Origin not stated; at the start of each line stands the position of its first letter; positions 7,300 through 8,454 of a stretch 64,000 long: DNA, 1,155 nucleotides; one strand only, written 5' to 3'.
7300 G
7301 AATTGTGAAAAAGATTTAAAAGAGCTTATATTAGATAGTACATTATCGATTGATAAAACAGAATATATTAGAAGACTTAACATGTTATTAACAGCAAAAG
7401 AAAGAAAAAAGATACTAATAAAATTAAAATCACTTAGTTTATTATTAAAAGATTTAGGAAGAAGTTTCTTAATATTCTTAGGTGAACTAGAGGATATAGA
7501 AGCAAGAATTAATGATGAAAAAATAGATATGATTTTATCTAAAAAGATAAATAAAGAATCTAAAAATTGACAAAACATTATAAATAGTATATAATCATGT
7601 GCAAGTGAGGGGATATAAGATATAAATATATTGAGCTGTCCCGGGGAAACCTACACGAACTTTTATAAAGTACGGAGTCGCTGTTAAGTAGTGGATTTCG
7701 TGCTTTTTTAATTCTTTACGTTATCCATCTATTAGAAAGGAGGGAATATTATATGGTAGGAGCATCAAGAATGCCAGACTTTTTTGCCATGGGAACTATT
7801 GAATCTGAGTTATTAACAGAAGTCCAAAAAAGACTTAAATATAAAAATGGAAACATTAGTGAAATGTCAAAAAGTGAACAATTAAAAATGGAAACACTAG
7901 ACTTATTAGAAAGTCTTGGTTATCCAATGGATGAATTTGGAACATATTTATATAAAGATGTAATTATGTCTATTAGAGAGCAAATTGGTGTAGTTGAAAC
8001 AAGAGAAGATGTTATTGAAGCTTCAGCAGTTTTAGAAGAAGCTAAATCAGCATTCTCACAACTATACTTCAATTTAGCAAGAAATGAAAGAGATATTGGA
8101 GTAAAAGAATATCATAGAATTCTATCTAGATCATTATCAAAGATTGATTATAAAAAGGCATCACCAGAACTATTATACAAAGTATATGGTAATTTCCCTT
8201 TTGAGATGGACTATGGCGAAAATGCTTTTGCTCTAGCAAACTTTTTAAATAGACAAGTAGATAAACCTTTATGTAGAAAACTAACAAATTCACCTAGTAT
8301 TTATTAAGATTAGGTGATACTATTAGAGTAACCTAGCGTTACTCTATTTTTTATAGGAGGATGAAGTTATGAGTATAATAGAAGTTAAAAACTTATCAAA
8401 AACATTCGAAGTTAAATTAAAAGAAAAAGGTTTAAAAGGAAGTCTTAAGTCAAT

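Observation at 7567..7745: Textbook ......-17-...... promoter driving a ~140-nt structured leader with attenuator-like hairpin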

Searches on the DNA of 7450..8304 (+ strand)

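Call 4: search_rna_families(source=window, start=7450, end=7850, threshold=evalue, max_evalue=10, show_alignments=3)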
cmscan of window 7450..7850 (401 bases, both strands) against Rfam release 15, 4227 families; matches with E-value up to 10: 3.
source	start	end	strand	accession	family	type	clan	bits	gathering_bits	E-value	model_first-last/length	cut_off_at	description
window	7683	7755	+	RF02934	caiA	Gene; sRNA;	-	23.3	55.5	0.12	1-78/78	no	caiA RNA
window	7476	7544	+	RF01183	SNORD19B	Gene; snRNA; snoRNA; CD-box;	CL00048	22.3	50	0.37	1-84/84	no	Small nucleolar RNA SNORD19B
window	7507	7534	+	RF00071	SNORD73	Gene; snRNA; snoRNA; CD-box;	-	16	42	6.9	1-72/72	no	Small nucleolar RNA SNORD73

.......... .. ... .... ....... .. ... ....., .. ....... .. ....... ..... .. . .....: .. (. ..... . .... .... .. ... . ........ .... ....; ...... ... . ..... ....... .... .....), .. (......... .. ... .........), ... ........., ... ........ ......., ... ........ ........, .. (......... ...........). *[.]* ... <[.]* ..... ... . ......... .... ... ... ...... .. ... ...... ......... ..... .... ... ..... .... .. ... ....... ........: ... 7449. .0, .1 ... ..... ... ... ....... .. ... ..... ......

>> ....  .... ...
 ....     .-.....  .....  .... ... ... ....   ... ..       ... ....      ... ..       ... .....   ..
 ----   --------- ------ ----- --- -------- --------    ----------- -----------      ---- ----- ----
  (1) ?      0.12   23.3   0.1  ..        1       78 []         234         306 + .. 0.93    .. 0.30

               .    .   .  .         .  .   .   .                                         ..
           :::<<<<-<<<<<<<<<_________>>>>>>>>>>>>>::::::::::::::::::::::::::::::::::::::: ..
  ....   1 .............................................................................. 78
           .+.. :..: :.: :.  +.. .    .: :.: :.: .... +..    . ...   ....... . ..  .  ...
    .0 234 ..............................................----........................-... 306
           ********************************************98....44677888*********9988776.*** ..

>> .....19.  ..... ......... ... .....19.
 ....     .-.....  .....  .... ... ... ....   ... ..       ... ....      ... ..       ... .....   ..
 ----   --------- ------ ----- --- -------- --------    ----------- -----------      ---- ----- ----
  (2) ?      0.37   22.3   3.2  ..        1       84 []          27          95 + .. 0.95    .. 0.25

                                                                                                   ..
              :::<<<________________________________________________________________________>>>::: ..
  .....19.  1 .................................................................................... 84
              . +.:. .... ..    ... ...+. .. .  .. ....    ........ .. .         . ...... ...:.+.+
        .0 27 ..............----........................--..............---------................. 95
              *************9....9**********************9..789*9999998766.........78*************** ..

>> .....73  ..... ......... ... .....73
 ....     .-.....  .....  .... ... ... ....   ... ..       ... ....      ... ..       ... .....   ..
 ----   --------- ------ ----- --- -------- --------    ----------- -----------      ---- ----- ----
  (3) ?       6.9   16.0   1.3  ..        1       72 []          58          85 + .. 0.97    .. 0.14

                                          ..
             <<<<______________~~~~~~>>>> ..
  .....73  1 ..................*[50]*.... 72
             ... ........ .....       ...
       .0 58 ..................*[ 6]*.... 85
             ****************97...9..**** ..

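Call 15: search_rna_families(source=L013, start=4750, end=4960, threshold=evalue, max_evalue=10, show_alignments=2)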
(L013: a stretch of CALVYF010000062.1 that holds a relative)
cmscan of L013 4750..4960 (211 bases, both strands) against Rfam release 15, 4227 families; matches with E-value up to 10: 8.
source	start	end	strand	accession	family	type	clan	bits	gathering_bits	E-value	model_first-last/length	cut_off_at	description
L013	4891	4933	-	RF02584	KRAS_3UTR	Cis-reg;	-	21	49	2.8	1-49/49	no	KRAS 3' UTR cis-regulatory element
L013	4780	4914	+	RF02390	sau-41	Gene; sRNA;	-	14.7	80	5.1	1-156/156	no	Staphylococcus sRNA sau-41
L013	4890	4952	+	RF01493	rli37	Gene; sRNA;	-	13.4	90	1.4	1-247/247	no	Listeria sRNA rli37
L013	4853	4960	+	RF02415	rliG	Gene; sRNA;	-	13.2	55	1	1-127/267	3'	Listeria sRNA rliG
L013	4812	4867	+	RF01277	snoU54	Gene; snRNA; snoRNA; CD-box;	CL00008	13.1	35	4.9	1-67/67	no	Small nucleolar RNA U54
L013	4902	4931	+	RF01080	UPD-PKib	Cis-reg;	-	13.1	39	7.6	1-32/32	no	Pseudoknot of upstream pseudoknot domain (UPD) of the 3'UTR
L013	4750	4786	+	RF01477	rli43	Gene; sRNA;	-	9.6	100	3.8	218-255/255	5'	Listeria sRNA rli43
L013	4832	4910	+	RF04178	BTnc005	Gene; sRNA;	-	9.4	174.8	7.3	1-205/205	no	Bacteroides sRNA BTnc005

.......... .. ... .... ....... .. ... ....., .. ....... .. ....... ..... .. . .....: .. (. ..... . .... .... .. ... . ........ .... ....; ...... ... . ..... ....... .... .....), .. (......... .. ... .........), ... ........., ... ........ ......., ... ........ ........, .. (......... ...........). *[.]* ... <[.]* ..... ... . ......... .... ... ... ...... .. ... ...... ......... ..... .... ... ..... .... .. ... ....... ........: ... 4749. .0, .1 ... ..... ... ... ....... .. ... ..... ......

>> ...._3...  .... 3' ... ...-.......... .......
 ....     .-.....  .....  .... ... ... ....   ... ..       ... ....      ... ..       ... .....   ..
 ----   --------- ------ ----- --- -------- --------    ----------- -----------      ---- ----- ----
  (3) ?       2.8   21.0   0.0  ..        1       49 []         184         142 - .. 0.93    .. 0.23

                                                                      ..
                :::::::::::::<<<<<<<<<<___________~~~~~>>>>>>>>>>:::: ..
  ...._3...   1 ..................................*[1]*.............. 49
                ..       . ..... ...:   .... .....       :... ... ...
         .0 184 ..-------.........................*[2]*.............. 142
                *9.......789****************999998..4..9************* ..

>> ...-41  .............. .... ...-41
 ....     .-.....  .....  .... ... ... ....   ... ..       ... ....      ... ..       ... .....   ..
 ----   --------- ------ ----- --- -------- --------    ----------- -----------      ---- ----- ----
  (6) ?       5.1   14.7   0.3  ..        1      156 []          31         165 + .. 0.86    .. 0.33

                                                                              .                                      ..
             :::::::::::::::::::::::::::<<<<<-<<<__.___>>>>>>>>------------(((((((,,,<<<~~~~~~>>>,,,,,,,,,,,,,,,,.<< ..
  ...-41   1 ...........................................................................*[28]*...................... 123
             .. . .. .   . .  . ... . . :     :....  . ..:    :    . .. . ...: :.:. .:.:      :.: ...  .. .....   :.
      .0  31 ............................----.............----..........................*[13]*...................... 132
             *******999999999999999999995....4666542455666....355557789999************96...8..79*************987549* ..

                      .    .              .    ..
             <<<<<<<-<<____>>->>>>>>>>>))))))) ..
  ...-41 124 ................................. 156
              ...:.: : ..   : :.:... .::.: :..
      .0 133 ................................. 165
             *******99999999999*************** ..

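Call 16: search_rna_families(source=L009, start=3980, end=4200, threshold=evalue, max_evalue=10, show_alignments=2)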
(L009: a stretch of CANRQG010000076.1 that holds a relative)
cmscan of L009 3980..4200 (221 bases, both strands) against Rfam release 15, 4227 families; matches with E-value up to 10: 10.
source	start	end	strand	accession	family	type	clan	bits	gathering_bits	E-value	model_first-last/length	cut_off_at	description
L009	4095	4165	+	RF02362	Yfr10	Gene; sRNA;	-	22.1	43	0.3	1-78/78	no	Cyanobacterial functional RNA 10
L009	4003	4071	+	RF00474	snosnR57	Gene; snRNA; snoRNA; CD-box;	-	17.7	50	3.9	1-95/95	no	Small nucleolar RNA snR57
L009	4090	4163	+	RF00121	MicC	Gene; sRNA;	-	16.2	90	4.3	1-123/123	no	MicC RNA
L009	4000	4034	-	RF00066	U7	Gene; snRNA;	-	13.8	34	1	1-62/62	no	U7 small nuclear RNA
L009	4050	4156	+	RF02048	STnc30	Gene; sRNA;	-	13.8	120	6.7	1-132/132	no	Salmonella enterica conserved region STnc30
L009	4098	4169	+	RF02410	snoR136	Gene; snRNA; snoRNA; HACA-box;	-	13.7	43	8.5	1-79/152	no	Small nucleolar RNA snoR136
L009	4077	4156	+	RF02696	Teg49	Gene; sRNA;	-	13.6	186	7.5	1-196/196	no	Teg49 sRNA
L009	4103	4200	-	RF01844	SmY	Gene; snRNA; splicing;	-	12.5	39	1.8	1-80/80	no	SmY spliceosomal RNA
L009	4117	4200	+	RF00516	ylbH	Cis-reg; leader;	-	9.9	50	8.5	1-96/122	3'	ylbH leader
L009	4058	4096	-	RF00372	sroH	Gene; sRNA;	-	8.3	80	6.9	116-161/161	no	sroH RNA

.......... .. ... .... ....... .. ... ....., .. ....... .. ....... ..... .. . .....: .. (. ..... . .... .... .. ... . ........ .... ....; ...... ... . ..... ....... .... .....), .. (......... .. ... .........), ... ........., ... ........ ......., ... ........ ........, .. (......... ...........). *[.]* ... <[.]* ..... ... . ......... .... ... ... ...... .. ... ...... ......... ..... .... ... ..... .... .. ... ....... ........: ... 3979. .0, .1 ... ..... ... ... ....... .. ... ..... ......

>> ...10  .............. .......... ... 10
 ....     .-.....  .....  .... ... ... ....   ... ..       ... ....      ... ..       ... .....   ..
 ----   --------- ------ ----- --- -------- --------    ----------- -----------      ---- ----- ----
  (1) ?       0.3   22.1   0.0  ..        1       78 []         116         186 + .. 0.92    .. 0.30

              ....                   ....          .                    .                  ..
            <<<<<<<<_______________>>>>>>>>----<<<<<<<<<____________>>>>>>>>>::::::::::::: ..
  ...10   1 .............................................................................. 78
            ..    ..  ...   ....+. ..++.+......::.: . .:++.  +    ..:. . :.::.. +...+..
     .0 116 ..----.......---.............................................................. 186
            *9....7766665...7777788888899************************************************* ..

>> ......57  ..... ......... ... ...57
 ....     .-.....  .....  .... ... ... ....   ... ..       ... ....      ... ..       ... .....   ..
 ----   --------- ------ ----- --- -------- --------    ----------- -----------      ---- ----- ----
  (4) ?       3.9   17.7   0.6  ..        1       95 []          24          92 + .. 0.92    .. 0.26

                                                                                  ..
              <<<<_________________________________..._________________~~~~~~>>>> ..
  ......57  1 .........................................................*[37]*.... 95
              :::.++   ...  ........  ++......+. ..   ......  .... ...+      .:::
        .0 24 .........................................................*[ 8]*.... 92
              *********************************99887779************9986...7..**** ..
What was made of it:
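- On Any Rfam 15 family (4227 models, including T-box, PyrR, ykkC, mepA, crcB, AAC/AAD leader): At E<=10 there were only chance hits such as caiA via the ribosome-binding site and snoRNAs (calls 4, 15, 16).
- Closest known: Guanidine-IV. Different: No Rfam mepA hit (calls 4, 15, 16).
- There are no matches to the protein-binding leader families held in Rfam (calls 4, 15, 16). No Rfam hit to T-box or any other family at E<=10 (calls 4, 15, 16).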

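Call 31: build_rna_model(alignment_id=A4, structure=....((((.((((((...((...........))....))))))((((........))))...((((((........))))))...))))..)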
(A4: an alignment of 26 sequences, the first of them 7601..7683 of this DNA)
Model R1 built from alignment A4 (26 sequences, 91 columns); structure: as given.
model positions 80; base pairs 22; branch points 2; effective number of sequences 1.69; information 0.708 bits per position. Calibrated on 0.2 Mb of random sequence (short: E-values are rough).
structure used (alignment columns):
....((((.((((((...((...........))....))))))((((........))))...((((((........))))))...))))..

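Call 32: search_with_rna_model(model_id=R1, source=window, max_evalue=10, show_alignments=3)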
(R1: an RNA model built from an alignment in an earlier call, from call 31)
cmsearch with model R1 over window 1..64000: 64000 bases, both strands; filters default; matches with E-value up to 10: 1.
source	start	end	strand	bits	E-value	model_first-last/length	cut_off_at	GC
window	7601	7683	+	78.9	2.7e-20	1-80/80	no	0.42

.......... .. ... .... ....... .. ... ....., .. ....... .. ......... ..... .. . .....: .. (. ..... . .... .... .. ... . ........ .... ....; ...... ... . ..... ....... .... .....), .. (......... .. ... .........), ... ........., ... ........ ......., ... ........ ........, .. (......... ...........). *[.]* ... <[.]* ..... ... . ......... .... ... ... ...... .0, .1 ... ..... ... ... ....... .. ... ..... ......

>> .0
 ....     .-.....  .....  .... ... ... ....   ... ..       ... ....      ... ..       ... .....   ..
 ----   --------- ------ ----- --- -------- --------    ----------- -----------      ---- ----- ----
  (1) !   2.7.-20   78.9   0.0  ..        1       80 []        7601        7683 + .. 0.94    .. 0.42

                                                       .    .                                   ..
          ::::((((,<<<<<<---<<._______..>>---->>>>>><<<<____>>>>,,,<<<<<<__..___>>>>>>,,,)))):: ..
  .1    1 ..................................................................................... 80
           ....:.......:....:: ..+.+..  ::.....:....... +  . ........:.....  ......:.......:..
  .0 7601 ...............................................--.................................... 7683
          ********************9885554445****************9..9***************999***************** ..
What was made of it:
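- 7601..7683 (+): Conserved sensing fold (aptamer-like domain). It is a four-helix junction and the only copy in the window. Covariance model R1 scores 78.9 bits, E 2.7e-20 (call 32).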
